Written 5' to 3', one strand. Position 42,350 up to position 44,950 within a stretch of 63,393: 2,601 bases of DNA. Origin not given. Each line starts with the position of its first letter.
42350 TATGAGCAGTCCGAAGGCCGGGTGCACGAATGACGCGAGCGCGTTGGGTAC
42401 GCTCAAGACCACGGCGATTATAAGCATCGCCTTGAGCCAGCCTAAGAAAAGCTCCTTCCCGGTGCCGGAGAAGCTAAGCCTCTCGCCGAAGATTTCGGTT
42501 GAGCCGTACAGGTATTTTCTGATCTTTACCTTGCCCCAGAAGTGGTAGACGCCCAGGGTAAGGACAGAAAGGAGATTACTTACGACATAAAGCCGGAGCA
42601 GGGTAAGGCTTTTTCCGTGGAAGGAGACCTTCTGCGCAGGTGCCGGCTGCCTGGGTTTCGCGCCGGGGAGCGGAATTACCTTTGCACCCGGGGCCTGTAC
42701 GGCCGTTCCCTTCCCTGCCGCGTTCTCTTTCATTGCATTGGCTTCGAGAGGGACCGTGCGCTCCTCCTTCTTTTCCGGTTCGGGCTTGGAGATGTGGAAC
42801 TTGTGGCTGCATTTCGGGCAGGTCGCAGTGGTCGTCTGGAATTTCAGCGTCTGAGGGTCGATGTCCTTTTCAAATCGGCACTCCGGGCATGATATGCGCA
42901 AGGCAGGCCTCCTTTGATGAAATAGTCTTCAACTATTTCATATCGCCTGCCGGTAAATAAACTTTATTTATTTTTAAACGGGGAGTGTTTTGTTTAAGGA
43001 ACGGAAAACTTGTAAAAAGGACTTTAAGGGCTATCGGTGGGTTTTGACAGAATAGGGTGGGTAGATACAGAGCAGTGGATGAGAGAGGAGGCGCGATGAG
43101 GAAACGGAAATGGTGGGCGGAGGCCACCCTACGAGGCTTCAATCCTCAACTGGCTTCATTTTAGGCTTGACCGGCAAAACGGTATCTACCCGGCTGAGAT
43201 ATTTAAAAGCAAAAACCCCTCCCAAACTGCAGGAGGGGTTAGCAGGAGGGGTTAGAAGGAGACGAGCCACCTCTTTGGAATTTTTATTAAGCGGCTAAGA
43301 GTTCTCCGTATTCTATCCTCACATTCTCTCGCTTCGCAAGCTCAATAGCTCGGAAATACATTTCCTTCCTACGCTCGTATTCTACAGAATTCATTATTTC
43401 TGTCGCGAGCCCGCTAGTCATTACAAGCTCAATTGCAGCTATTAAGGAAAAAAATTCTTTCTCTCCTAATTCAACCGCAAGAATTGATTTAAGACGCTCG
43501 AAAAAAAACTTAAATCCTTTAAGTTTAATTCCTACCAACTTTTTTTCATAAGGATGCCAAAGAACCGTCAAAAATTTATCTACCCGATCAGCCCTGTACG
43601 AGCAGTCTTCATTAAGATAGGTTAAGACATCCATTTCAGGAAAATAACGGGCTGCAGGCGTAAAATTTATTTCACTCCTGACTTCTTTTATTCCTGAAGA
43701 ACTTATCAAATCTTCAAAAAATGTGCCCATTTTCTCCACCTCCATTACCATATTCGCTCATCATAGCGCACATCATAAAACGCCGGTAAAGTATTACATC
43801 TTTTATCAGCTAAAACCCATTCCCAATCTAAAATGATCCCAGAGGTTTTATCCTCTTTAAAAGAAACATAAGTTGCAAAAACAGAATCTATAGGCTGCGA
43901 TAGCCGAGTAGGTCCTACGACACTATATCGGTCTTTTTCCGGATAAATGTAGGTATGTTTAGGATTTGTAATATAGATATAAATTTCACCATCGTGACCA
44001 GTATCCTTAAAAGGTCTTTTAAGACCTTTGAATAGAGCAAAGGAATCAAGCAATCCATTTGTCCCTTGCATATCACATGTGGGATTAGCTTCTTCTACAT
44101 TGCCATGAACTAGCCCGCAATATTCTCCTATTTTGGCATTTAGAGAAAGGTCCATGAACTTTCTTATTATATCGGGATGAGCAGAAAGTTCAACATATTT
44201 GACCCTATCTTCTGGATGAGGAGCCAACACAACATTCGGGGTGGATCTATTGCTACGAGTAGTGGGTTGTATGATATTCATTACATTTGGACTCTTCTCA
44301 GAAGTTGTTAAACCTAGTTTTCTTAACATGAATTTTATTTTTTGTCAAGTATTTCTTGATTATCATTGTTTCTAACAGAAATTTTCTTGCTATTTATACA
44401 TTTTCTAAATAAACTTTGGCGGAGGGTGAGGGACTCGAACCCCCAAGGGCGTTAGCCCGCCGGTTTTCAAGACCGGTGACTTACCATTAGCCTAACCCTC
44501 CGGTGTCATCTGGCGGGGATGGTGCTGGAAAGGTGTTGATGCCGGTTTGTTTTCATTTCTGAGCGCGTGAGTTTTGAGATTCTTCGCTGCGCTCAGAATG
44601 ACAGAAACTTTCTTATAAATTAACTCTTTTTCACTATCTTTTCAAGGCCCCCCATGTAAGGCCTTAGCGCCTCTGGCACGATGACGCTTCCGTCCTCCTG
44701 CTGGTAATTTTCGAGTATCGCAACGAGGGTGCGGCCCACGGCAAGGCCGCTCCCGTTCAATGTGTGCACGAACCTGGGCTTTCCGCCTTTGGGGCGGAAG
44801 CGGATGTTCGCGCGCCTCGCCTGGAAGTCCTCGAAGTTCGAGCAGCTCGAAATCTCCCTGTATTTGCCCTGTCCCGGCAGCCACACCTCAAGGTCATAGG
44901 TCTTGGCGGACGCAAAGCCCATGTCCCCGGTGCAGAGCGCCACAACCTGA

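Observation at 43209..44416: Sharply AT-rich two-gene orphan module wedged against the 3' end of tRNA-Ser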

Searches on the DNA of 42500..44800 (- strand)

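Call 45: search_rna_families(source=window, start=42500, end=44800, threshold=evalue, max_evalue=1)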
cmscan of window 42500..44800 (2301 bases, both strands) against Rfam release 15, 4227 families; matches with E-value up to 1: 2.
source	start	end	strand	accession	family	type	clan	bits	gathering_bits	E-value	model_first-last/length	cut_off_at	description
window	44420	44501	-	RF00005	tRNA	Gene; tRNA;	CL00001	57.6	29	2.9e-11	1-71/71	no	tRNA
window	43692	43806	-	RF00516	ylbH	Cis-reg; leader;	-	21.6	50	0.092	1-122/122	no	ylbH leader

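Call 93: search_rna_families(sources=[L008, L009, L094], threshold=gathering, show_alignments=3)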
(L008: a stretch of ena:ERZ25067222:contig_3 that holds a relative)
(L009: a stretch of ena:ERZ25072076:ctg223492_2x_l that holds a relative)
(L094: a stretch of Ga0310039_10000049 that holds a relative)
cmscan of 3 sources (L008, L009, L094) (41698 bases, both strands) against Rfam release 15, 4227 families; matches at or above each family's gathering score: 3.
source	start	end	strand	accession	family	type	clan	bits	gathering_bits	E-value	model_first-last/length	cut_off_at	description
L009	6906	6989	-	RF00005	tRNA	Gene; tRNA;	CL00001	63.6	29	1.1e-11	1-71/71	no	tRNA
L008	6911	6996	-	RF00005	tRNA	Gene; tRNA;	CL00001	58.4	29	3.1e-10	1-71/71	no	tRNA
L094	8563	8635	-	RF00005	tRNA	Gene; tRNA;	CL00001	58.1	29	3.8e-10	1-71/71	no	tRNA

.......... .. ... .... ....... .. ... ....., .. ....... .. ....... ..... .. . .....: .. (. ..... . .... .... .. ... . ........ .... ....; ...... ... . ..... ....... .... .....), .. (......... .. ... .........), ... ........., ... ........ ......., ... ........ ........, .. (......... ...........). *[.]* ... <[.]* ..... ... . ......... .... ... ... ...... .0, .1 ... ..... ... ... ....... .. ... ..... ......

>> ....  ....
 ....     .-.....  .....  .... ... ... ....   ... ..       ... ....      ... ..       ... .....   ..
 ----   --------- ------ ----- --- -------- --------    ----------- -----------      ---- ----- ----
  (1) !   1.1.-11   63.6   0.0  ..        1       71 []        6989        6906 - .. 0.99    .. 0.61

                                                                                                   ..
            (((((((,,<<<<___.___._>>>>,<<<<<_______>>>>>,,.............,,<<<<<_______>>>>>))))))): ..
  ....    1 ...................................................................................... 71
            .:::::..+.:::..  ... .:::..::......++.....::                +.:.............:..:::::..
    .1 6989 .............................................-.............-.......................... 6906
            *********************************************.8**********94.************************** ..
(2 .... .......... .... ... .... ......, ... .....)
